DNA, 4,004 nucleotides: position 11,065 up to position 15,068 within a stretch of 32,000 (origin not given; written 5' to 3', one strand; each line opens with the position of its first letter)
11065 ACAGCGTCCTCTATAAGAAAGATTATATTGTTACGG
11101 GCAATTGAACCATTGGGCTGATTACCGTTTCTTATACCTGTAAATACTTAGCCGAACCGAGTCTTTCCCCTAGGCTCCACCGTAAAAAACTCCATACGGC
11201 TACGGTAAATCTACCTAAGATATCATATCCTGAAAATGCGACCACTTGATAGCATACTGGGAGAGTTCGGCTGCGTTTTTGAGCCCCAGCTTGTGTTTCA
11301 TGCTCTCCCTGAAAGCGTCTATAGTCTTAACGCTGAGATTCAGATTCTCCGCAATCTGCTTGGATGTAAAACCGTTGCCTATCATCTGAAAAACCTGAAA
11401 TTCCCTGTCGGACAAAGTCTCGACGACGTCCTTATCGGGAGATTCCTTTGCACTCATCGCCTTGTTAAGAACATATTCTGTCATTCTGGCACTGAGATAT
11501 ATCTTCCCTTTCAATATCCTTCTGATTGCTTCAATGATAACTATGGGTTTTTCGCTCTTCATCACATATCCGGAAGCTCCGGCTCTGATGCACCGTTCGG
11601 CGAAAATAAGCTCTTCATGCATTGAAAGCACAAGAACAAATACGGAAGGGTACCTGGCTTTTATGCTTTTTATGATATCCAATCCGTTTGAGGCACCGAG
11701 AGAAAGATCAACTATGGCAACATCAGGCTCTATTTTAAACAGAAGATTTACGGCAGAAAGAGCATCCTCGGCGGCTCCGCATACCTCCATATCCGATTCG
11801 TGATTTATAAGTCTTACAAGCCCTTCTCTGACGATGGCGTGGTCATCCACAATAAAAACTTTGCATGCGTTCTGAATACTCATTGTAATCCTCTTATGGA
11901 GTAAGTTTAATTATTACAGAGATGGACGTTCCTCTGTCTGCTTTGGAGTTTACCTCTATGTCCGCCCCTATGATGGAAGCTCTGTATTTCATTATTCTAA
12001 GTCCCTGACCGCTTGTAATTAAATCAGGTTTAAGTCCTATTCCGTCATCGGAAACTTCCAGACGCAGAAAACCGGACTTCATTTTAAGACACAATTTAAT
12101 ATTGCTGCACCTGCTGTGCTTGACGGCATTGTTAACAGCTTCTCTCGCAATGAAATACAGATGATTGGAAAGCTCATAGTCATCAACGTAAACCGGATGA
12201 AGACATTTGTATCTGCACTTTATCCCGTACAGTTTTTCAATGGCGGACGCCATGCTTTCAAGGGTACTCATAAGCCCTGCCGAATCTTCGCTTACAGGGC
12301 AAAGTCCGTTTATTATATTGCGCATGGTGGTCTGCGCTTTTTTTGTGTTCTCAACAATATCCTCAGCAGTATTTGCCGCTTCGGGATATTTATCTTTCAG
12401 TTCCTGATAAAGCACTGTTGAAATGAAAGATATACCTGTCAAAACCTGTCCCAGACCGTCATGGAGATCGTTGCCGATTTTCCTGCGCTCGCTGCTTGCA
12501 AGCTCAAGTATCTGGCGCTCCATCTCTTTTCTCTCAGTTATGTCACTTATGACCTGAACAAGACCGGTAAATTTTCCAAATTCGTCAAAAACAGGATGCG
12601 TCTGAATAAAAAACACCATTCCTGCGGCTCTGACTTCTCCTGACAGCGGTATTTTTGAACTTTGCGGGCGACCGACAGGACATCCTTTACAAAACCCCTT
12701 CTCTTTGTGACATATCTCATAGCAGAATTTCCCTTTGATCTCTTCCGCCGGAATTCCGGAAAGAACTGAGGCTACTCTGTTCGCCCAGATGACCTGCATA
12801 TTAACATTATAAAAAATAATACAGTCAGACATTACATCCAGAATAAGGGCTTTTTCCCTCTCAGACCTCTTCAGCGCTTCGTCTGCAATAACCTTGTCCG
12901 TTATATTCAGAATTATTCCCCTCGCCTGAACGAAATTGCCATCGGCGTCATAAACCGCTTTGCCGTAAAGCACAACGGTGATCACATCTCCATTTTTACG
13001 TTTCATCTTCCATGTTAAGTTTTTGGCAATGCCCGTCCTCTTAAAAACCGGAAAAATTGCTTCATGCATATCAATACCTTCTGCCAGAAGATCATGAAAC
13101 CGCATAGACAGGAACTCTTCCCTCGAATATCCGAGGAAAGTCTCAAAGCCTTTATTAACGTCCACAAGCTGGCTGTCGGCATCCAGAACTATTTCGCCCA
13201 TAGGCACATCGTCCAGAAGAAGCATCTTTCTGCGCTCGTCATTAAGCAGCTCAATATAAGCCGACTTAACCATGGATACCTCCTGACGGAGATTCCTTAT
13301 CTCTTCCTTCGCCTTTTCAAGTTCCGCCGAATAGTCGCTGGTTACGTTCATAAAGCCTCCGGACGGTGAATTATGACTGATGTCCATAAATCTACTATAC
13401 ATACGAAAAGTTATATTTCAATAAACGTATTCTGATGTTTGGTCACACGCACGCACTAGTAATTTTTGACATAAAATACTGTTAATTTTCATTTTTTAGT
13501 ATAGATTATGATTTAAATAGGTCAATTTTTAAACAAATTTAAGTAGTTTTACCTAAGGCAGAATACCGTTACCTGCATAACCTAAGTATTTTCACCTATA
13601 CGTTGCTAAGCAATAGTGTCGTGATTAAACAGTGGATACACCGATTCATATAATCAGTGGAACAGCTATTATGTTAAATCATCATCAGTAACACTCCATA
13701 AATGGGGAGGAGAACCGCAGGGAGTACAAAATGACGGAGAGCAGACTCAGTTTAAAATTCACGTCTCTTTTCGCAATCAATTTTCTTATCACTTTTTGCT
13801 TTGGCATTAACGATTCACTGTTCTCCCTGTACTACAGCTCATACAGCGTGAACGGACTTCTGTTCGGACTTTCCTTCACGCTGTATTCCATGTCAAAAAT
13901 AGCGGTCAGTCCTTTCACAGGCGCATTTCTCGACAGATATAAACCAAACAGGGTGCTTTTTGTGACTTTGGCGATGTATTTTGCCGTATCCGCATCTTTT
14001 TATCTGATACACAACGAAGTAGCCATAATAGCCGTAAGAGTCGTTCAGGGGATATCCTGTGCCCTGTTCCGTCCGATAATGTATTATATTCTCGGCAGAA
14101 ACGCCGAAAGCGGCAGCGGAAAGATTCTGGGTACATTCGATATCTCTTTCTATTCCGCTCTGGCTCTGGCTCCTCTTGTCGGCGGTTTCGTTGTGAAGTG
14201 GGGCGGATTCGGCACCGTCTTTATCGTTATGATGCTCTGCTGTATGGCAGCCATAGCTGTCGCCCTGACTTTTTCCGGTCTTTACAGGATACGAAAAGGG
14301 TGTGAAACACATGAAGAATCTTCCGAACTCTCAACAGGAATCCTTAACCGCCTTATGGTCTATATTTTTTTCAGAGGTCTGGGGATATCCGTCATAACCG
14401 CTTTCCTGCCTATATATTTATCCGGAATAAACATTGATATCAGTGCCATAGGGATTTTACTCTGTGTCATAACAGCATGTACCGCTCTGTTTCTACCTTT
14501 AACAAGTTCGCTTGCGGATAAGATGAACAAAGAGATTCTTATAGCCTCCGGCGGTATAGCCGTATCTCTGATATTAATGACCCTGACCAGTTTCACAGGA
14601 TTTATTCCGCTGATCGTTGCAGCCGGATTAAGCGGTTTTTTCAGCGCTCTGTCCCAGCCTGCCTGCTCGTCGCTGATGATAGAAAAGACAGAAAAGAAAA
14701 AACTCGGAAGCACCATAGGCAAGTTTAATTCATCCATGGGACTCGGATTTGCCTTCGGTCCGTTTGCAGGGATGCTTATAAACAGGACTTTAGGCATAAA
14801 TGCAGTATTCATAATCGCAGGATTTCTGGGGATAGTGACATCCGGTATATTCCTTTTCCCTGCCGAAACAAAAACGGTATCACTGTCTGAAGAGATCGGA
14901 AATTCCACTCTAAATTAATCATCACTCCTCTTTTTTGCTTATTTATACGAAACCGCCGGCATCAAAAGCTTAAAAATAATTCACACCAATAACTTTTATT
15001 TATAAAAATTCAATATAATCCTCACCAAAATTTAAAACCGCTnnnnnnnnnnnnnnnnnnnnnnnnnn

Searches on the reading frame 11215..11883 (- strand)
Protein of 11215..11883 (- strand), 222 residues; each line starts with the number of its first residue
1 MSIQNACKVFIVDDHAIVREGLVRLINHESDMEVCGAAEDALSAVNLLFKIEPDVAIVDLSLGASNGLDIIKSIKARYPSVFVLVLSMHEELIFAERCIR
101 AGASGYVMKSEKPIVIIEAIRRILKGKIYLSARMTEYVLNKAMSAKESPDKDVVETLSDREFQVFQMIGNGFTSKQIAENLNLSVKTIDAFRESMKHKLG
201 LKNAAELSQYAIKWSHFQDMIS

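Call 3: search_protein_families(library=pfam, proteins=[window:11215-11883:-], max_evalue=0.01)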
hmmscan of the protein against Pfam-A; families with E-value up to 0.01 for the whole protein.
window:11215-11883:- (222 aa): 3 families
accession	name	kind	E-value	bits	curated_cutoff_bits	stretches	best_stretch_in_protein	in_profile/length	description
PF00072.30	Response_reg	-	1.9e-23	83.2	30.2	1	9-121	1-111/111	Response regulator receiver domain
PF00196.25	GerE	-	4.7e-16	58.6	23.5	1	156-211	2-57/57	Bacterial regulatory proteins, luxR family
PF08281.18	Sigma70_r4_2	-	2.2e-05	24.5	25.7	1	153-189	7-44/54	Sigma-70, region 4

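Call 40: search_protein_families(library=ncbifam, proteins=[window:11215-11883:-], max_evalue=0.00001)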
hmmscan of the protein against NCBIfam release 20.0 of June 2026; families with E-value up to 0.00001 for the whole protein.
window:11215-11883:- (222 aa): 53 families (the best 25 are shown)
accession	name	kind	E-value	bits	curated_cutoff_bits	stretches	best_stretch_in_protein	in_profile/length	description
NF052445.1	RespRegMctR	equivalog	1.2e-43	148.9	300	1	7-213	2-201/205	two-component system response regulator MctR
NF011896.0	PRK15369.1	equivalog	3.5e-42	144.4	242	1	6-213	3-206/211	two component system response regulator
NF007018.1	PRK09483.1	equivalog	9.6e-40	136.5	280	1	8-216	3-208/217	UvrY/SirA/GacA family response regulator transcription factor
NF007935.0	PRK10651.1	equivalog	1.7e-35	122.1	250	1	2-210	2-209/216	two-component system response regulator NarL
NF047785.1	respo_reg_MadR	equivalog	1.8e-33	115.7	300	1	8-208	2-200/209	MadR family response regulator transcription factor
NF007403.0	PRK09935.1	equivalog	2.7e-33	115.3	271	1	7-213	4-206/210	fimbria biosynthesis transcriptional regulator FimZ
NF007708.0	PRK10403.1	equivalog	1e-30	106.8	343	1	3-202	3-199/215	nitrate/nitrite response regulator protein NarP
NF007419.0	PRK09958.1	equivalog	4.6e-28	98.2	251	1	9-212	3-199/204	acid-sensing system DNA-binding response regulator EvgA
NF008098.0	PRK10840.1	equivalog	1.5e-25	89.9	235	1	5-210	2-204/216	response regulator transcription factor RcsB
NF007685.0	PRK10360.1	equivalog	2.5e-24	86.2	258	1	8-209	3-190/196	response regulator transcription factor UhpA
NF041830.1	RR_TF_ErdR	exception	2.1e-21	76.6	390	1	8-203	3-197/213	response regulator transcription factor ErdR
NF006900.1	PRK09390.1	equivalog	2.8e-20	72.7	255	1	5-212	3-198/203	response regulator FixJ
NF001965.0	PRK00742.1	subfamily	1.9e-18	66.8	293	1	6-143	3-142/357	chemotaxis-specific protein-glutamate methyltransferase CheB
NF009206.0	PRK12555.1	subfamily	4.6e-15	55.4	342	1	7-135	1-131/340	chemotaxis-specific protein-glutamate methyltransferase CheB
NF041367.1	CheY_Halo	equivalog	2e-13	50.7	200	1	9-122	1-112/114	chemotaxis protein CheY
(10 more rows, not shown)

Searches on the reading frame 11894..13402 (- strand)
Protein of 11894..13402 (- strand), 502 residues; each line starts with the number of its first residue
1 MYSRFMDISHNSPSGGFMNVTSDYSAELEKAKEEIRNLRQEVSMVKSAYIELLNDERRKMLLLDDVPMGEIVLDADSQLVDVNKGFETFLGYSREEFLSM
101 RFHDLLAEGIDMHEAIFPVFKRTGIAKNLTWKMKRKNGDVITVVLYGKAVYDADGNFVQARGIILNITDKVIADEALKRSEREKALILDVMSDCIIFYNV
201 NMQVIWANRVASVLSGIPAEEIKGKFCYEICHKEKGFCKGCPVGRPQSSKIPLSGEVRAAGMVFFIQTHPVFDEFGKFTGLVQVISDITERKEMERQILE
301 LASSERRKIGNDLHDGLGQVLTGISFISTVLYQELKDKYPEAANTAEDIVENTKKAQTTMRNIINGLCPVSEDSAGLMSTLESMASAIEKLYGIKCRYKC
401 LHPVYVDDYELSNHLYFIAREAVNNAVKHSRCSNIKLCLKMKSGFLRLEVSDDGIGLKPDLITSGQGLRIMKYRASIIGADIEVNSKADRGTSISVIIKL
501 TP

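Call 3: search_protein_families(library=pfam, proteins=[window:11894-13402:-], max_evalue=0.01)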
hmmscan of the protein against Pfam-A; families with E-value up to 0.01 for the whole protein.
window:11894-13402:- (502 aa): 9 families
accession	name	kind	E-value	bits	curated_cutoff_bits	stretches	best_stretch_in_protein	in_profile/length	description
PF13426.13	PAS_9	-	8.3e-18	65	27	2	72-169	6-103/103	PAS domain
PF08448.16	PAS_4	-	1.3e-14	54.8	23.1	2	188-293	1-110/110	PAS fold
PF07730.19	HisKA_3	-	6e-12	46.4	24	1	305-370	1-66/68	Histidine kinase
PF02518.31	HATPase_c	-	1.1e-11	45.6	26.4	1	413-501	4-110/111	Histidine kinase-, DNA gyrase B-, and HSP90-like ATPase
PF00989.32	PAS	-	4.7e-10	39.9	22.6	1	62-160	6-106/113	PAS fold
PF08447.18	PAS_3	-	5.2e-08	33.5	25.6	1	80-163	2-88/89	PAS fold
PF13188.13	PAS_8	-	2.4e-07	30.8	21.8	1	62-106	6-47/65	PAS domain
PF12860.13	PAS_7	-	2.9e-06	27.9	27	0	63-169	1-106/115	PAS fold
PF13581.12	HATPase_c_2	-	0.00058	20.3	27.4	1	412-459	29-81/127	Histidine kinase-like ATPase domain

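Call 40: search_protein_families(library=ncbifam, proteins=[window:11894-13402:-], max_evalue=0.00001)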
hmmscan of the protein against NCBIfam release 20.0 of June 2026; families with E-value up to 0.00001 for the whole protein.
window:11894-13402:- (502 aa): 18 families
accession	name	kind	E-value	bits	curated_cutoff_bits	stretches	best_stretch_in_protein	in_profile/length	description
NF008184.0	PRK10935.1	equivalog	6.5e-26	91.1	553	1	237-498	295-557/565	nitrate/nitrite two-component system sensor histidine kinase NarQ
NF052443.1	SensHisKinMctS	equivalog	8.7e-25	86.9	700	1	291-498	236-446/457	two-component system sensor histidine kinase MctS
NF008649.0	PRK11644.1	equivalog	4.2e-24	85.1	408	1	287-498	285-494/499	signal transduction histidine-protein kinase/phosphatase UhpB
TIGR00229.1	sensory_box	domain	5.1e-19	68.6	22.9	1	61-177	9-126/126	PAS domain S-box protein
NF007896.0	PRK10600.1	equivalog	1.5e-18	66.8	578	1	292-497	377-582/598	nitrate/nitrite two-component system sensor histidine kinase NarX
NF008468.0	PRK11360.1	equivalog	5.7e-17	61.3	646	1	16-183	230-393/616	two-component system sensor histidine kinase AtoS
NF052531.1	Strep_LiaS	equivalog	1.5e-16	60.6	450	1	299-499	126-326/328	envelope stress sensor histidine kinase LiaS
NF046044.1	PnpS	equivalog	8.7e-15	54.6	400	0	22-130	23-128/390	two-component system histidine kinase PnpS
NF033092.0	HK_WalK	equivalog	1.1e-11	44.1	725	1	166-297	241-371/594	cell wall metabolism sensor histidine kinase WalK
NF047874.1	MASE3_PAS_HK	subfamily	2.1e-10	40.1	560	0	171-304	254-391/655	MASE3 domain-containing sensor histidine kinase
NF047786.1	his_kin_MadS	equivalog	2.6e-10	40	500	1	294-456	219-379/434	MadS family sensor histidine kinase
NF008302.0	PRK11091.1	equivalog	7.8e-10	37.6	838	0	263-458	241-443/779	aerobic respiration two-component sensor histidine kinase ArcB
NF008467.0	PRK11359.1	equivalog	3.2e-09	35.3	857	0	44-151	121-223/800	oxygen-sensing cyclic-di-GMP phosphodiesterase DosP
NF007298.0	PRK09776.1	equivalog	7.5e-09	34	1135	0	129-302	503-684/1111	diguanylate cyclase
NF053781.1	cdiGMPphdstlr2612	equivalog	4.2e-08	31.3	1600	0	115-234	648-767/1268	Tlr1612 family c-di-GMP phosphodiesterase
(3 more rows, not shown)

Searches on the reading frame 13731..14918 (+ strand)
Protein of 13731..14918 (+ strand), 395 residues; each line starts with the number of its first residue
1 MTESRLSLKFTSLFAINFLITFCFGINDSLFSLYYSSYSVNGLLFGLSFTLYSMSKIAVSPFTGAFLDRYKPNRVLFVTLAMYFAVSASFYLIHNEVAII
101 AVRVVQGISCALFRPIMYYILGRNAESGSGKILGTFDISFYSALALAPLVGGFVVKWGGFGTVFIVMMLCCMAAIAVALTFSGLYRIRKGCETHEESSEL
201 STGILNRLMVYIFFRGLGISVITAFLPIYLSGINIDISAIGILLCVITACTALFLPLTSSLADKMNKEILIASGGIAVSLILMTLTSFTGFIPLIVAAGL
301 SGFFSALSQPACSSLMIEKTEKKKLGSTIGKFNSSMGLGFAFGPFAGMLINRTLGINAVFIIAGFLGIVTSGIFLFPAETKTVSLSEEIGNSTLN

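Call 3: search_protein_families(library=pfam, proteins=[window:13731-14918:+], max_evalue=0.01)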
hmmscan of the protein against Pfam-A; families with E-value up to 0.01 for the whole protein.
window:13731-14918:+ (395 aa): 2 families
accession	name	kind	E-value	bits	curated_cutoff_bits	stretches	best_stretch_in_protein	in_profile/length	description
PF07690.21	MFS_1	-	1.9e-41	142.6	33.4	2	209-383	2-179/347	Major Facilitator Superfamily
PF12832.13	MFS_1_like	-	3e-08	33.5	25.2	1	210-380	7-182/373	MFS_1 like family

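Call 40: search_protein_families(library=ncbifam, proteins=[window:13731-14918:+], max_evalue=0.00001)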
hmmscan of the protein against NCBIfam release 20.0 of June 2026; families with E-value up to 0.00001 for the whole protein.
window:13731-14918:+ (395 aa): 12 families
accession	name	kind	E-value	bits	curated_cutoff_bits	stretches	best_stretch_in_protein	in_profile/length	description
TIGR00880.1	2_A_01_02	superfamily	8.6e-19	68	131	2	46-179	1-135/141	multidrug resistance protein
TIGR00881.1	2A0104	subfamily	3.4e-14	52.7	407.75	1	226-375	18-168/379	phosphoglycerate transporter protein PgtP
NF000025.1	MFS_efflux_tcmA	exception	7.9e-10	38.1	999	1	57-181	74-200/538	tetracenomycin C efflux MFS transporter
NF012174.0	tet_MFS_A_B_C_D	equivalog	2.1e-09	36.7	475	0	210-376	9-178/382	Tet(A)/Tet(B)/Tet(C) family tetracycline efflux MFS transporter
NF047396.1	MFS_flip_LtaA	equivalog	6.8e-09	35.2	450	1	9-367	14-377/394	lipoteichoic acid biosynthesis MFS flippase LtaA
NF003477.0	PRK05122.1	subfamily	7.3e-09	34.8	374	1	4-373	13-386/404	MFS transporter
NF041040.1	FslB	exception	1.1e-08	34.5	600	0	19-222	18-225/417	rhizoferrin export MFS transporter FslB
NF007372.0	PRK09874.1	equivalog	2.7e-07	30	571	0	212-375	23-190/408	multidrug efflux MFS transporter MdtG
NF002962.0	PRK03633.1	equivalog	2.8e-07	30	361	1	15-368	13-362/382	MFS transporter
NF012190.1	tet_MFS_B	exception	2.3e-06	26.9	850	0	209-381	9-183/400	tetracycline efflux MFS transporter Tet(B)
NF009048.0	PRK12382.1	subfamily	2.4e-06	26.6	364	0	125-373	142-384/392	arabinose transporter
NF045486.1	tet_MFS_30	exception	4.6e-06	26.1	730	0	217-368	17-170/392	tetracycline efflux MFS transporter Tet(30)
